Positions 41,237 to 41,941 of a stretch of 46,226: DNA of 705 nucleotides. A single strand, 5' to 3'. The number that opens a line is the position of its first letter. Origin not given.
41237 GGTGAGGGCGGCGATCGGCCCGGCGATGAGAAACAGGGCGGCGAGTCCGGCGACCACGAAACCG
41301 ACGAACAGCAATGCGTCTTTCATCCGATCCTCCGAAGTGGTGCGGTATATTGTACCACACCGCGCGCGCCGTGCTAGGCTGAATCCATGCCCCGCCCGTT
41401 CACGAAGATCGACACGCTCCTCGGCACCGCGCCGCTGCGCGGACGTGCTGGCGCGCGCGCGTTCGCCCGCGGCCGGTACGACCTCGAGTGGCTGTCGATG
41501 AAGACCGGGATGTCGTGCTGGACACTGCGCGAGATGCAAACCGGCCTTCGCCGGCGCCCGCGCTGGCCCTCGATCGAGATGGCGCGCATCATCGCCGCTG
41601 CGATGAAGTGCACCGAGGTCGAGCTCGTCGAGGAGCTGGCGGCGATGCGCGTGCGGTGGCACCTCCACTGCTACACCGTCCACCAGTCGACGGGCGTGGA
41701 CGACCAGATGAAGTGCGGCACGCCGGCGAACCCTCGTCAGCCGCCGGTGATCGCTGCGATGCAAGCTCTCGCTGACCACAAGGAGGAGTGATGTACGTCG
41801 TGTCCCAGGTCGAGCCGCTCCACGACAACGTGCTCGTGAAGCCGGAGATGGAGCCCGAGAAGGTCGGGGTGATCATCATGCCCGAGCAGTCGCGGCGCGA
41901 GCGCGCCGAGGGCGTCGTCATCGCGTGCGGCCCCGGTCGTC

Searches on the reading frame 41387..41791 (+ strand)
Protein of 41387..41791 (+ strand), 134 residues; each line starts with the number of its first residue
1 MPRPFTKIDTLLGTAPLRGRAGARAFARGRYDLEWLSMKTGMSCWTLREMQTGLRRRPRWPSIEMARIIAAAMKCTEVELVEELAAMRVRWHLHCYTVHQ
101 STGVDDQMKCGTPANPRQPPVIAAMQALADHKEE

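Call 7: search_protein_families(library=pfam, proteins=[window:41387-41791:+], max_evalue=0.01)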
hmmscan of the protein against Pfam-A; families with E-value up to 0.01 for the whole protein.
window:41387-41791:+ (134 aa): 0 families

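Call 9: search_protein_families(library=phrogs, proteins=[window:41387-41791:+], max_evalue=0.001)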
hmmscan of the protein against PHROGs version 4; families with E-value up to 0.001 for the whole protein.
window:41387-41791:+ (134 aa): 0 families

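Call 24: search_protein_families(library=pfam, proteins=[window:41387-41788:+], max_evalue=1)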
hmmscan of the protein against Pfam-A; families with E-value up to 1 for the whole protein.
seq(134 aa): 0 families

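Call 42: search_solved_structures(query=window:41387-41788:+, max_evalue=10, show_alignments=2)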
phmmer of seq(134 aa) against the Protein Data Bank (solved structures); distinct sequences matched with E-value up to 10: 2.
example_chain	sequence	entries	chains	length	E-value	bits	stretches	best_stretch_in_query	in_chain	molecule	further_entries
6v6c_L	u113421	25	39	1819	0.32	14.5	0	78-117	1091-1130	Gamma-tubulin complex component 6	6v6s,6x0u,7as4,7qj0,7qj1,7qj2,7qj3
8vrd_P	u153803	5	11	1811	0.39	14.2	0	57-116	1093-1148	TUBGCP6 protein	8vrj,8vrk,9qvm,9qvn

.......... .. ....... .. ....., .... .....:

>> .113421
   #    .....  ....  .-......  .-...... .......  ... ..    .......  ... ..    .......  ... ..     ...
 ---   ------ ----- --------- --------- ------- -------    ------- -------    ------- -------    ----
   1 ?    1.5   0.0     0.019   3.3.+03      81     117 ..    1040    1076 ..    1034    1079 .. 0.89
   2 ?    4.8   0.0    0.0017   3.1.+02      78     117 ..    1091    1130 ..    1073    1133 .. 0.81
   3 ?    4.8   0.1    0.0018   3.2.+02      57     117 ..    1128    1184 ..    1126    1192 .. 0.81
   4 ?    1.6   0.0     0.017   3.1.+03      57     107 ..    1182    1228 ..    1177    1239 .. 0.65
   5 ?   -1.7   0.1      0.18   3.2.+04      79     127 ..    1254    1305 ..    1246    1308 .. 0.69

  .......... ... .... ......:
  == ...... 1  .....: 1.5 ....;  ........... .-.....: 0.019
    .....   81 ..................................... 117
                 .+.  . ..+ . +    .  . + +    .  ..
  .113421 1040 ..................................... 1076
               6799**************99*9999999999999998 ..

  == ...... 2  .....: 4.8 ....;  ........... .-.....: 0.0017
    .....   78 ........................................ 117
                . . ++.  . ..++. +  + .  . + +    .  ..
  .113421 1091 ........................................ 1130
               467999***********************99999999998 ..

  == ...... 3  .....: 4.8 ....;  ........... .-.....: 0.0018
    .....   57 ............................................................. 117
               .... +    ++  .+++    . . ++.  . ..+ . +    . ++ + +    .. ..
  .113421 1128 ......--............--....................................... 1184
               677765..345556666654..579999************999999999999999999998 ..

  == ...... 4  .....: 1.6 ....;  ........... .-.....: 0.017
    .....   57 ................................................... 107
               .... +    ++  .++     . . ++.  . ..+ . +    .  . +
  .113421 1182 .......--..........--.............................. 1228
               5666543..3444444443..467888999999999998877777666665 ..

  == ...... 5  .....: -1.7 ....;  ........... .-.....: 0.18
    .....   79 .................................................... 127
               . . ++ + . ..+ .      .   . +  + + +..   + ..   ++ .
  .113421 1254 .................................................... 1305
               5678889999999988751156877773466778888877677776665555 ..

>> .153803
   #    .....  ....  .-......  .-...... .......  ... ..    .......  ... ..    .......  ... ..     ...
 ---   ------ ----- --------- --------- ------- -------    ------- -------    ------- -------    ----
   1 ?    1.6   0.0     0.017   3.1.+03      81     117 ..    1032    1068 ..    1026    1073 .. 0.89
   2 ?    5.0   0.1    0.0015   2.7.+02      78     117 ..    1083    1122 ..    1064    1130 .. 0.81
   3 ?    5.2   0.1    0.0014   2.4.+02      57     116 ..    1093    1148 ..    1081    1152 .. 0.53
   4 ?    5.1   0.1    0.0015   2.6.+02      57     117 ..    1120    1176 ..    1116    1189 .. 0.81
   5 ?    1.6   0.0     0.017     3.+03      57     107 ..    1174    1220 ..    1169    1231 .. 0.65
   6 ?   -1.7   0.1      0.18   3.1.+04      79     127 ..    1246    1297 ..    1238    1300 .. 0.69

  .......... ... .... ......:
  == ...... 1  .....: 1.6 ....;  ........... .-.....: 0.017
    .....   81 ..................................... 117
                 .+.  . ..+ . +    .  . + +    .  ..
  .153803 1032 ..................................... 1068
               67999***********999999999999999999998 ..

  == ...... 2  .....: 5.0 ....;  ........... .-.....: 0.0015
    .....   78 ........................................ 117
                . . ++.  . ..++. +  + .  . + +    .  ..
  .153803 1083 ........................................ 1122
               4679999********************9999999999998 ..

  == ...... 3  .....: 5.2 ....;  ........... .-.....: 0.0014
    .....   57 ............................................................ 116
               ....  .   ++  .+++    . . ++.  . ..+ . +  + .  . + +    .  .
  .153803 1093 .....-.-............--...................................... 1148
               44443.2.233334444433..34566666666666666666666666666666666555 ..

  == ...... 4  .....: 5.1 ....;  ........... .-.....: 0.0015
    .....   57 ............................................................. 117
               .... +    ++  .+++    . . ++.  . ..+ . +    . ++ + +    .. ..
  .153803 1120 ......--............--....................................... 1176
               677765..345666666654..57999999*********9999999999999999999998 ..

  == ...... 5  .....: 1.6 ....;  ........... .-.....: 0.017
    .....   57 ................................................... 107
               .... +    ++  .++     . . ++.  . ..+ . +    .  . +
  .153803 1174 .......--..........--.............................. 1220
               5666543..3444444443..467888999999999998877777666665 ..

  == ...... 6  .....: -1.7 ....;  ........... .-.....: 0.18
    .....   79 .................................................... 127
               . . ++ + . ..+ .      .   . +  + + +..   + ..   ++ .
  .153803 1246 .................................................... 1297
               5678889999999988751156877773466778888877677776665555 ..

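Call 43: find_homologous_proteins(query=window:41387-41791:+, max_evalue=0.001)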
Query window:41387-41791:+ (134 aa): 2 proteins with E <= 0.001 among 71 candidates.
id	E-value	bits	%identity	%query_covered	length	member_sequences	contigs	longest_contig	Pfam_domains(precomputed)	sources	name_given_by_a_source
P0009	2.1e-86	305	100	100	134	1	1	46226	-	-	-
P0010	4.9e-55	203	71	96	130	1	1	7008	-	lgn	-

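Call 44: find_encoding_contigs(protein=P0010, flank=10000, max_places=3)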
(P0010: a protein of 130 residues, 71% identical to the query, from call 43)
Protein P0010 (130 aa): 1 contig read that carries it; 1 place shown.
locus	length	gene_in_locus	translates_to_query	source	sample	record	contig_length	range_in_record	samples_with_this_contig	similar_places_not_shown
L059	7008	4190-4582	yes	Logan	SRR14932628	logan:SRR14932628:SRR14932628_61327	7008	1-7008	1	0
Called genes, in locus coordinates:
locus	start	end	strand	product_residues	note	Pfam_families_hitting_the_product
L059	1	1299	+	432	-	?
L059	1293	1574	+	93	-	-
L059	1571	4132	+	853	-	-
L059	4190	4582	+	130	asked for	-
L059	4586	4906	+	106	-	PF00166:Cpn10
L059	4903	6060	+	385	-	-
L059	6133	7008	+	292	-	?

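Call 59: predict_structure(alignment_id=A2)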
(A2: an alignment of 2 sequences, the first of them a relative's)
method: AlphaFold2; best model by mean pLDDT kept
length: 134 residues; sequences in the alignment: 2
mean_pLDDT: 68.0   pTM: 0.61
mean pLDDT of the five models: 68.0, 67.7, 67.3, 56.8, 53.3
residues with pLDDT >= 90: 0; 70-90: 65; 50-70: 46; < 50: 23
segments of 3 or more residues with pLDDT < 50: 1-13, 111-114, 132-134
pLDDT, mean of each block of 10 residues (from residue 1): 40 65 84 86 83 61 82 87 77 66 57 49 56 44
secondary structure, 60 per line:
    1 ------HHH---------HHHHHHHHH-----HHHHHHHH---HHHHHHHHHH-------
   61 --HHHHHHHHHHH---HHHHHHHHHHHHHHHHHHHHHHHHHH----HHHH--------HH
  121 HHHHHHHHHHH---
elements in order: H19-27 H33-40 H44-53 H63-73 H77-102 H107-110 H119-131

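Call 63: fold_search(model_id=the predicted structure, library=pdb)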
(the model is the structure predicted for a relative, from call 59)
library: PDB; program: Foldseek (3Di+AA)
matches with E <= 10: 310; with E <= 0.001: 0
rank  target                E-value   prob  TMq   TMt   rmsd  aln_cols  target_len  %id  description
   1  6h4c_H                1.7e-01  0.91  0.36  0.33  12.7       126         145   13  A polyamorous repressor: deciphering the evolutionary strategy used by the phage-inducible chromosomal islands to spre (released 2019-08-28)
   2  7dlv_E                1.8e-01  0.90  0.36  0.34  13.0       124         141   14  shrimp dUTPase in complex with Stl (released 2021-12-01)
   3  6b9s_C                1.9e-01  1.00  0.35  0.11   4.6        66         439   18  MPnS crystallized in the absence of substrate (released 2017-12-20)
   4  8p8o_J                2.1e-01  0.91  0.37  0.35  13.3       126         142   12  M. tuberculosis dUTPase - Stl1-159 (StlNT) complex structure (released 2024-11-27)
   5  8p8o_F                2.1e-01  0.90  0.36  0.34  12.9       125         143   13  M. tuberculosis dUTPase - Stl1-159 (StlNT) complex structure (released 2024-11-27)
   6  7pwj_CCC              2.1e-01  0.90  0.37  0.34  12.9       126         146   11  dUTPase from human in complex with Stl (released 2022-12-28)
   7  6b9s_H                2.2e-01  0.99  0.35  0.12   4.6        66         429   18  MPnS crystallized in the absence of substrate (released 2017-12-20)
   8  6b9s_A                2.4e-01  0.99  0.35  0.11   4.6        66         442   18  MPnS crystallized in the absence of substrate (released 2017-12-20)
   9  6b9s_F                2.4e-01  0.99  0.35  0.12   4.6        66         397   18  MPnS crystallized in the absence of substrate (released 2017-12-20)
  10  3f51_A                2.6e-01  0.94  0.40  0.53   5.9        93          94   17  Crystal Structure of the clp gene regulator ClgR from Corynebacterium glutamicum (released 2008-11-18)
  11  6b9s_D                2.8e-01  0.99  0.35  0.11   4.6        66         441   18  MPnS crystallized in the absence of substrate (released 2017-12-20)
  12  7dlv_F                2.9e-01  0.87  0.37  0.35  12.3       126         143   12  shrimp dUTPase in complex with Stl (released 2021-12-01)
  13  7pwj_FFF              3.2e-01  0.82  0.35  0.32  12.6       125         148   12  dUTPase from human in complex with Stl (released 2022-12-28)
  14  7t5u                  3.4e-01  0.98  0.34  0.63   3.2        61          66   26  Structure of E. coli MS115-1 CapH N-terminal domain (released 2022-09-14)
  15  6b9s_G                4.2e-01  0.99  0.35  0.11   4.6        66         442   18  MPnS crystallized in the absence of substrate (released 2017-12-20)
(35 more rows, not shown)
